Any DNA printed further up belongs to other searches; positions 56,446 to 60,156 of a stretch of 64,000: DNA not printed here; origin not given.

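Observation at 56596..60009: Single ORF fusing CinA, a TM helix, a dead sortase-B-like domain, a Thr-rich linker and SpoIID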

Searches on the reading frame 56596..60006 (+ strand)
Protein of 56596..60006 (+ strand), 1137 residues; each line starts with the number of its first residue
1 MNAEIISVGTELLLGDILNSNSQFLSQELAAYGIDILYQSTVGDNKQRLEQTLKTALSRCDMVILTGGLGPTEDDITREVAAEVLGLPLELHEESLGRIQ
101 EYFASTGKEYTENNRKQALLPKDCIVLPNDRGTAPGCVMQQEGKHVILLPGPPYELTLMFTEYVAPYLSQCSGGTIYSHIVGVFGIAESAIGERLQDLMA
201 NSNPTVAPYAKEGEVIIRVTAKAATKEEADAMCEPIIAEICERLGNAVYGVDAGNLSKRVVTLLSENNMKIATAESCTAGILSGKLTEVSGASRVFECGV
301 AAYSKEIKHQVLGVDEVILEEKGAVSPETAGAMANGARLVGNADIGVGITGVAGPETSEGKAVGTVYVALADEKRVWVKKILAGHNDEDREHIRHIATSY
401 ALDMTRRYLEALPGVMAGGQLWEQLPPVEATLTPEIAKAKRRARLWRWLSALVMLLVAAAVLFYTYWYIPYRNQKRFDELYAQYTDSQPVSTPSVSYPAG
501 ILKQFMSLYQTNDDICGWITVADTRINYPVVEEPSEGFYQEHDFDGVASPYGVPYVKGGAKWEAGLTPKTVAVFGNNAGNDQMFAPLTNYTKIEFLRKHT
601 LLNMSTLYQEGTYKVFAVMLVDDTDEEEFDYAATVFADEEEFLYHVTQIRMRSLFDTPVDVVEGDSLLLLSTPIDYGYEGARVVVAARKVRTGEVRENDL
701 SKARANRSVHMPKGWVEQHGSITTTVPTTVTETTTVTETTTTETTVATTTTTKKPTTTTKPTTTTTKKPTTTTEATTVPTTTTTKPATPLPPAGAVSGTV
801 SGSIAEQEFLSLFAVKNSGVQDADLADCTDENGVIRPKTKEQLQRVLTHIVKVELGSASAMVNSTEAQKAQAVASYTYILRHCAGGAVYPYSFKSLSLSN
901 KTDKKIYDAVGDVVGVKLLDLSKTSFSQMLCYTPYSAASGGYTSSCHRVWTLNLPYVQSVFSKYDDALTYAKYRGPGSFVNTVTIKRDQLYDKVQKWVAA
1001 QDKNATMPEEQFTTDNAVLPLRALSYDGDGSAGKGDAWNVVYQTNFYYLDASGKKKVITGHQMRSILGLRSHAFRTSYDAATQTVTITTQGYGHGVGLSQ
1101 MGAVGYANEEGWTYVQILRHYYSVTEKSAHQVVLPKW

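Call 3: search_protein_families(library=pfam, proteins=[window:56596-60006:+], max_evalue=0.1)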
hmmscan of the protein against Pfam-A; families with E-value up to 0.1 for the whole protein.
window:56596-60006:+ (1137 aa): 5 families
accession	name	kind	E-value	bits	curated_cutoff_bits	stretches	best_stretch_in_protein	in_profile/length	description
PF02464.23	CinA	-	2.3e-47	160.9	23.5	1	256-409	4-155/155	Competence-damaged protein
PF00994.29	MoCF_biosynth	-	1.3e-37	129.2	26.6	1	4-169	1-143/144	Probable molybdopterin binding domain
PF18146.6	CinA_KH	-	2e-26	92.3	27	1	178-250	1-73/73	Damage-inducible protein CinA KH domain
PF08486.15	SpoIID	-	0.00064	20.7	23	1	847-889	17-49/97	Stage II sporulation protein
PF01456.22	Mucin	-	0.012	16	34.7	1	721-788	42-112/143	Mucin-like glycoprotein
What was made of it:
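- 56596..57111 (+): CinA N-terminal MoCF/COG1058 domain (aa 1-172). The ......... motif is intact. Pfam PF00994 E=1.3e-37 (call 3).
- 57121..57351 (+): CinA KH-like middle domain (aa 176-252). PF18146 E=2e-26 (call 3).
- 57358..57825 (+): PncC (NMN-deamidase) domain (aa 255-410). S276, Y303, K308 and R390 correspond to AtCinA S31, Y58, K63 and R145. PF02464 E=2.3e-47 (call 3).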

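Call 4: search_protein_families(library=ncbifam, proteins=[window:56596-60006:+], max_evalue=0.1)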
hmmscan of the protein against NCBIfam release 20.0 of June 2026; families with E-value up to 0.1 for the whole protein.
window:56596-60006:+ (1137 aa): 21 families
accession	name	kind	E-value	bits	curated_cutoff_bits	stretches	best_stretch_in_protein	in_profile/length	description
NF001813.0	PRK00549.1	equivalog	1.1e-151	505.6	379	1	1-410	1-412/414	competence/damage-inducible protein A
TIGR00200.1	cinA_nterm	subfamily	2.3e-117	392.2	243.15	1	1-410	2-412/414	CinA family nicotinamide mononucleotide deamidase-related protein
NF002291.0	PRK01215.1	equivalog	1.1e-47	162.4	293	1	2-244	5-253/264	nicotinamide mononucleotide deamidase-related protein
NF002978.0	PRK03673.1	equivalog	1e-36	126.7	496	1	2-291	3-290/398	nicotinamide mononucleotide deamidase-related protein YfaY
TIGR00199.1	PncC_domain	subfamily_domain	1.5e-35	122.5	68.9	1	262-408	3-148/149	nicotinamide-nucleotide amidohydrolase family protein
NF002975.0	PRK03661.1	equivalog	3.4e-31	108.1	212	1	255-404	8-156/164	nicotinamide-nucleotide amidase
NF002977.0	PRK03670.1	equivalog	6.2e-31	107.7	305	1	1-169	1-177/252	competence damage-inducible protein A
TIGR03064.1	sortase_srtB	equivalog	1.6e-28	99.6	153.75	1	452-685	13-235/235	class B sortase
TIGR00177.1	molyb_syn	domain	3.6e-28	98.4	85.35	1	2-166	3-148/148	molybdenum cofactor synthesis domain-containing protein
TIGR02669.1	SpoIID_LytB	domain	7.3e-26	91.7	83.3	1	864-1125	25-266/270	SpoIID/LytB domain-containing protein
TIGR02870.1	spore_II_D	equivalog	6.6e-22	78.1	234.75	2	1055-1126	266-334/338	stage II sporulation protein D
NF002972.0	PRK03657.1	equivalog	2.9e-20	72.7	201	1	254-379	18-144/175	2-oxo-tetronate isomerase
NF011068.0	PRK14498.1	equivalog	2.4e-12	45.7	534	1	4-83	197-276/647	molybdopterin biosynthesis protein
NF040525.1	SrtB_LPKTxSAVK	exception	6.1e-10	38.5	200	1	478-675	28-225/261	class B sortase, LPKTxAVK-specific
NF011067.0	PRK14497.1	equivalog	2.2e-09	36.4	536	1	4-83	190-269/546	putative molybdopterin biosynthesis protein MoeA/unknown domain fusion protein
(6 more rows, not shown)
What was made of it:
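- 58990..60006 (+): SpoIID/LytB-type domain (folded from about aa 799; HMM core aa 838-1137). The catalytic Glu E854 is at 59155-59157 and the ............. motif at aa 1091-1103. TIGR02669 is above its cutoff (call 4).
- On CinA (competence/damage-inducible protein A; MoCF-KH-PncC): NF001813 505.6 bits against 379; TIGR00200 392 against 243 (call 4).
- On SpoIID/LytB domain family: TIGR02669 91.7 against 83.3 (call 4).
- On Sporulation protein SpoIID (engulfment enzyme): 78.1 against 234.75 bits (call 4).
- Checked: The CinA equivalog model aligns from residue 1 (call 4).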

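Call 73: search_protein_families(library=padloc, proteins=[window:56596-60006:+], max_evalue=0.01)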
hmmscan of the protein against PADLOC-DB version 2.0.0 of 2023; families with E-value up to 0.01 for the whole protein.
window:56596-60006:+ (1137 aa): 0 families
